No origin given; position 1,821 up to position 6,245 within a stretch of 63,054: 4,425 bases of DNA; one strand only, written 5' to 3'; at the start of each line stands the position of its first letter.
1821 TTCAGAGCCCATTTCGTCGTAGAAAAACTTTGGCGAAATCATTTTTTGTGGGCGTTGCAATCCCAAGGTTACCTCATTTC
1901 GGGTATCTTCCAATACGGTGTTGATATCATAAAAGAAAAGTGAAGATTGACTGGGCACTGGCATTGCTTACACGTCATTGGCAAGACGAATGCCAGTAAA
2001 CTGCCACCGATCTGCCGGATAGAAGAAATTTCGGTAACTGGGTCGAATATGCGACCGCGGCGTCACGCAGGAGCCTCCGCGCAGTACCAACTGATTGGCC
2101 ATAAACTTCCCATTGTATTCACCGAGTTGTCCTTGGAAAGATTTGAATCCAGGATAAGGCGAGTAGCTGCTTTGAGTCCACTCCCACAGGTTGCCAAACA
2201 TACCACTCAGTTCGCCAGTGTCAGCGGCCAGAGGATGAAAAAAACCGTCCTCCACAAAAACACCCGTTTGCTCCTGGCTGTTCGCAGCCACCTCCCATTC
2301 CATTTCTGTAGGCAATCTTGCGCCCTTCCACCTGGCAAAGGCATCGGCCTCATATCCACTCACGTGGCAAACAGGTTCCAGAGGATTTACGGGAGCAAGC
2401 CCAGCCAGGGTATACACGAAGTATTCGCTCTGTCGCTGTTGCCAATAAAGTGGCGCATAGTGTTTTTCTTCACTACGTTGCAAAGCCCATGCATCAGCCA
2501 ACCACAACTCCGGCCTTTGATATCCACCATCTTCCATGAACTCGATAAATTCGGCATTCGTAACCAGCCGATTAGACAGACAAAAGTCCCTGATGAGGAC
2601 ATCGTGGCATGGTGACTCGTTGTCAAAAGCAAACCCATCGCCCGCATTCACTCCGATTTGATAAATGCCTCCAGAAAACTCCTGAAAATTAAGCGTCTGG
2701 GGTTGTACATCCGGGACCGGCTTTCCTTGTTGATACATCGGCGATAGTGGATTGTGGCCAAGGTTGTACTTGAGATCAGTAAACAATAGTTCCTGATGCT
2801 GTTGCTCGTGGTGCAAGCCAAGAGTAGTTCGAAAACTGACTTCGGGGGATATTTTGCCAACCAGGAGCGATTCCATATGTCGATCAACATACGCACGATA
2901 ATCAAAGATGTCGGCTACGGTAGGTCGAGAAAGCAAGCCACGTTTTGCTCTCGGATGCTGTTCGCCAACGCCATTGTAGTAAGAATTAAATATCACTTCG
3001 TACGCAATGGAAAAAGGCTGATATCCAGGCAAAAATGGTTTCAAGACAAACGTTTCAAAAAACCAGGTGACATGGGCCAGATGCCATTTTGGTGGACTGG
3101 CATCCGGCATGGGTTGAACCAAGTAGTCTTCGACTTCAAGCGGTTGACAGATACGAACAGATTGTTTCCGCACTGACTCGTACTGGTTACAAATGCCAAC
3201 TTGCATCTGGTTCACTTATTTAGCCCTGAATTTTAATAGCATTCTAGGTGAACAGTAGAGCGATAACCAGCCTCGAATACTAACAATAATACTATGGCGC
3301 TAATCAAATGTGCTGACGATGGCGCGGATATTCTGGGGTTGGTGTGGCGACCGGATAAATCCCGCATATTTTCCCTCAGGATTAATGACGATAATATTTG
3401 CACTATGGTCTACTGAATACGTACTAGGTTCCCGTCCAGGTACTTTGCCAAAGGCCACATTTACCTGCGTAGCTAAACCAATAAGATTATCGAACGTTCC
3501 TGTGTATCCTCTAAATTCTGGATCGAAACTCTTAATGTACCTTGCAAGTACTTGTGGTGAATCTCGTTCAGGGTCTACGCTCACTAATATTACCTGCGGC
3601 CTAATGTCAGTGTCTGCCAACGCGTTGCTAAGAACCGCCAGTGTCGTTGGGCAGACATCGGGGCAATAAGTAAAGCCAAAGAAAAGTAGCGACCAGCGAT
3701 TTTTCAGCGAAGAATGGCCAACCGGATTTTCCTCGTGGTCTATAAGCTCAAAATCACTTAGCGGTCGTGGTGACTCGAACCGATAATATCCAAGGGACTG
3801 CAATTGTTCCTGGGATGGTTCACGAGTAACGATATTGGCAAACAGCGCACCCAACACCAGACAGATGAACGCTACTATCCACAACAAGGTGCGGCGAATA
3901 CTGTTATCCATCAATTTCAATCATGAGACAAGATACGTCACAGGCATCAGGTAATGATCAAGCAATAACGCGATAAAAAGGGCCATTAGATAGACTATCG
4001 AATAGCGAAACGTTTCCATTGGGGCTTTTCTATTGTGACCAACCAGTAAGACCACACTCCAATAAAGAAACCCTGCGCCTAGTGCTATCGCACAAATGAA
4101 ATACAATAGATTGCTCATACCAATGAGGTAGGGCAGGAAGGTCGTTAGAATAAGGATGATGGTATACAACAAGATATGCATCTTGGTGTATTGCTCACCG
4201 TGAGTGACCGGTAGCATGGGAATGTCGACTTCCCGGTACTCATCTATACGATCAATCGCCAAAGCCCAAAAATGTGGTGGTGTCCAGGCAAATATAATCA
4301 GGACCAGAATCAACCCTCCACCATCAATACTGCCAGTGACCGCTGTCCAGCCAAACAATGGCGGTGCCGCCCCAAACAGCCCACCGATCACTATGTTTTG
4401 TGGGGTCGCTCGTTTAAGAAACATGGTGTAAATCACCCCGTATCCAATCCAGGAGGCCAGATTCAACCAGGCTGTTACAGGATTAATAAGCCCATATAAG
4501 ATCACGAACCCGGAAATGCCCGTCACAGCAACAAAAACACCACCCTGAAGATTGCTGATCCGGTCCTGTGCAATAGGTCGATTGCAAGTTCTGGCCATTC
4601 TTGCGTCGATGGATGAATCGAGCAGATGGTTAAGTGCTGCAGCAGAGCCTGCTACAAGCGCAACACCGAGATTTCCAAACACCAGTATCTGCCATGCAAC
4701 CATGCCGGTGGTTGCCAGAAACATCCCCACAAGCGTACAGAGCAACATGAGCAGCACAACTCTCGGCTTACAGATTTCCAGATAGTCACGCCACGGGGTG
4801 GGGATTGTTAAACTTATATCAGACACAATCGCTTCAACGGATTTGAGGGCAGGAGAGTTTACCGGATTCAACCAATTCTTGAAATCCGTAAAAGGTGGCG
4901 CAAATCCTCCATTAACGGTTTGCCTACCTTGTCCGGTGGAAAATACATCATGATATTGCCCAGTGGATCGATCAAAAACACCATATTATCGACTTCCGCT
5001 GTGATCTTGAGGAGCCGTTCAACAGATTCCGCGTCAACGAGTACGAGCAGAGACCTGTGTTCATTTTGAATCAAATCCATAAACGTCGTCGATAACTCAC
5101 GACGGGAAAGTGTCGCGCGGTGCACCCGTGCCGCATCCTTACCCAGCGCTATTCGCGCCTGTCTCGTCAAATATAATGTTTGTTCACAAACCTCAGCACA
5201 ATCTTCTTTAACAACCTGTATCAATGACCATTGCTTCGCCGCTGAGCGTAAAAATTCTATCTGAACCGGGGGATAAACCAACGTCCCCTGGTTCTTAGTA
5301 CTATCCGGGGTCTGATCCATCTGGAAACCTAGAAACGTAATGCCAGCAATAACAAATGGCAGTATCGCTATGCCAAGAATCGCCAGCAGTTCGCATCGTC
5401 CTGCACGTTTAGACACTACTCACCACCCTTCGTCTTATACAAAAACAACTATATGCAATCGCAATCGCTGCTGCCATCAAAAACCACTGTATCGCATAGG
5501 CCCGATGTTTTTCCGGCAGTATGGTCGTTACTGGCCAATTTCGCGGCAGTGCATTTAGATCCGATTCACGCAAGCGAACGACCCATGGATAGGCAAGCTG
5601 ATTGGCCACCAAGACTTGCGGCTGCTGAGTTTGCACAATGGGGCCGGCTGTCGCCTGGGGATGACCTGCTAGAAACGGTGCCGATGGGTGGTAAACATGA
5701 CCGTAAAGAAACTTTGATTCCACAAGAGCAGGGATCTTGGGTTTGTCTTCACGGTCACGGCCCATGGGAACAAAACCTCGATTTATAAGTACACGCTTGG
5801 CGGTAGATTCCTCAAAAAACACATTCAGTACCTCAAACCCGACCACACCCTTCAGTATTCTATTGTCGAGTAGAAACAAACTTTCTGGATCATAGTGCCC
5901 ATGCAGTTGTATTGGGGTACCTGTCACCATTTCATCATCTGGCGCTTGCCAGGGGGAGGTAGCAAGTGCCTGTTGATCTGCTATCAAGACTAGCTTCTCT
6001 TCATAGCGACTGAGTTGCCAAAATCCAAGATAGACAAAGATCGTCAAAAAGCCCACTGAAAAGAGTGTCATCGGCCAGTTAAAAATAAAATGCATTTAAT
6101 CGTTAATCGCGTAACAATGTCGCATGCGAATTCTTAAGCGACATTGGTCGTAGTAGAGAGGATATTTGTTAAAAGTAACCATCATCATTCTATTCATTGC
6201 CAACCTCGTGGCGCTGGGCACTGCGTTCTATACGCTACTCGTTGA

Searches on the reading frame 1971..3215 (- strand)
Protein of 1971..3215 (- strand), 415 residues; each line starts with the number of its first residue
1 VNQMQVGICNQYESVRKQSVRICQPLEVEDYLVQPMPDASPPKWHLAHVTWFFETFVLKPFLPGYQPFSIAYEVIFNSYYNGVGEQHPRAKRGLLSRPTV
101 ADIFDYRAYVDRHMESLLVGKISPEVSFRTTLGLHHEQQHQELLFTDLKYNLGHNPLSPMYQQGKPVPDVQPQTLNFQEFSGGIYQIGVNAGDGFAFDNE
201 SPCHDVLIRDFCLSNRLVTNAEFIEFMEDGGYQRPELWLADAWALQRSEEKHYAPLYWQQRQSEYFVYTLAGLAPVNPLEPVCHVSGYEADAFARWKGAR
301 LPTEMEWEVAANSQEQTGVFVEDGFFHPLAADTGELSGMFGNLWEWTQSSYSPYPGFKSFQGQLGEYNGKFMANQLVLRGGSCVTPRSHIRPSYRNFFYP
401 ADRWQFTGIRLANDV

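Call 76: search_protein_families(library=pfam, proteins=[window:1971-3215:-])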
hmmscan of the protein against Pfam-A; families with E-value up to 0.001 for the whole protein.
window:1971-3215:- (415 aa): 2 families
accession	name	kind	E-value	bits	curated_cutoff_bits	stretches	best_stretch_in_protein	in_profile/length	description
PF03781.23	FGE-sulfatase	-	1.4e-33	117.1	23.3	2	182-316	10-127/255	Sulfatase-modifying factor enzyme 1-like domain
PF12867.12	DinB_2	-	9.4e-08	33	24.8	1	11-118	1-87/128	DinB superfamily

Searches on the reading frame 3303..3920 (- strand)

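Call 75: search_protein_families(library=pfam, proteins=[window:3303-3920:-])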
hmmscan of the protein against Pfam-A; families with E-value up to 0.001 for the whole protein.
window:3303-3920:- (206 aa): 2 families
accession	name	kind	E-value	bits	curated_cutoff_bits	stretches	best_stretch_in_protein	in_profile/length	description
PF02630.20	SCO1-SenC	-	1.7e-36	125.6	22.8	1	55-184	2-133/134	SCO1/SenC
PF00578.27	AhpC-TSA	-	1.3e-05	25.5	26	1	54-176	5-121/124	AhpC/TSA family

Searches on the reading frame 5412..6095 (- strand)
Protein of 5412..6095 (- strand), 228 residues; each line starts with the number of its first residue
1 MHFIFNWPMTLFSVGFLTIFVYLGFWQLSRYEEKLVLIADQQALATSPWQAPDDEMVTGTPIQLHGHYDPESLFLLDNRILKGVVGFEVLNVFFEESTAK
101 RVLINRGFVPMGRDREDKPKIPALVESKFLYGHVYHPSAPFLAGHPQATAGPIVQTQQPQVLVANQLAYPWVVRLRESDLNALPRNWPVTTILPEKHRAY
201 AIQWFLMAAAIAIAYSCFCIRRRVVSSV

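Call 75: search_protein_families(library=pfam, proteins=[window:5412-6095:-])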
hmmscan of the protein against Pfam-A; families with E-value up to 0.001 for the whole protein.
window:5412-6095:- (228 aa): 1 family
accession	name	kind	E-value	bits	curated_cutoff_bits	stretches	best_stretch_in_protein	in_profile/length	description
PF02104.20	SURF1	-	2e-29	103.8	23.4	1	17-209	4-205/205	SURF1 family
